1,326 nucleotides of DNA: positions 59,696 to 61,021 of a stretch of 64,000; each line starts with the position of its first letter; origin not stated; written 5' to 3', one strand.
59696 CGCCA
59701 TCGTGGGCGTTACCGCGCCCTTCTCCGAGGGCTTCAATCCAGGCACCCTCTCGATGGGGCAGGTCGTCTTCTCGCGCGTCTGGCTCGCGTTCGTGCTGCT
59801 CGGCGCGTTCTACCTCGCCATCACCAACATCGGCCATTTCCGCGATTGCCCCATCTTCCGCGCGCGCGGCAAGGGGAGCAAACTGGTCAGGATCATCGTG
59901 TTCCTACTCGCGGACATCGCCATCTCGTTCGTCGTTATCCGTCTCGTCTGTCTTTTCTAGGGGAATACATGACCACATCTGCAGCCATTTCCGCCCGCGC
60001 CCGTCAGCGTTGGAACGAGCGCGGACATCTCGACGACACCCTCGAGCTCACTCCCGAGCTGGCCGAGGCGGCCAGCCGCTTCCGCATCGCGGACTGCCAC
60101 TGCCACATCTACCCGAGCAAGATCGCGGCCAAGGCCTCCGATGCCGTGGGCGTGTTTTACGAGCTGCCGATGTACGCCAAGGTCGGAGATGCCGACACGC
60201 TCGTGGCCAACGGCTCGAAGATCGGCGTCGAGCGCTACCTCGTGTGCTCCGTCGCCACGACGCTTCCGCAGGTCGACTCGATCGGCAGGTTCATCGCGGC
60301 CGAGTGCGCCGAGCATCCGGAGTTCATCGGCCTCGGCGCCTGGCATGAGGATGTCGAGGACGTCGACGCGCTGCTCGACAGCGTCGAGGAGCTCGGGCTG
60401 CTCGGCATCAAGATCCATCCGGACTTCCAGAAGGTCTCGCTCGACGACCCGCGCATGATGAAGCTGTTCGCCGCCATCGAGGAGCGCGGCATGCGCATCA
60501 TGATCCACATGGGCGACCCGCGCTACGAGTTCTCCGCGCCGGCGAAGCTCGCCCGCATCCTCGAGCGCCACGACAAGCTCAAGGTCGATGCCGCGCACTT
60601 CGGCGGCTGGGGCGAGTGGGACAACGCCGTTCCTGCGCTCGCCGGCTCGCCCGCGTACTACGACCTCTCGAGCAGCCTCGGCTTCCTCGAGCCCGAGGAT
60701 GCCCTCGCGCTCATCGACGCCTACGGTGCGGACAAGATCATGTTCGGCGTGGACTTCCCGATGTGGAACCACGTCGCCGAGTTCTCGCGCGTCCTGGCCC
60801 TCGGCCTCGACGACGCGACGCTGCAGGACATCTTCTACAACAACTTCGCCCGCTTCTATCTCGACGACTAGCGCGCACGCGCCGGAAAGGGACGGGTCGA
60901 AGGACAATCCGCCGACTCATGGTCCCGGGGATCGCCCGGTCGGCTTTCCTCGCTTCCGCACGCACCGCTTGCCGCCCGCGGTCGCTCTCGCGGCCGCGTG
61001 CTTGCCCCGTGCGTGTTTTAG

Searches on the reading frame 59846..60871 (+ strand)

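Call 38: search_protein_families(library=pfam, proteins=[window:59846-60871:+])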
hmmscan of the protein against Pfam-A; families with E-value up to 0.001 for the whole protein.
window:59846-60871:+ (341 aa): 1 family
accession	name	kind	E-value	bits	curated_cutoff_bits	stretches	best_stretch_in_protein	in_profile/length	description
PF04909.20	Amidohydro_2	-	8.1e-26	91.9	26.4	1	83-338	2-287/289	Amidohydrolase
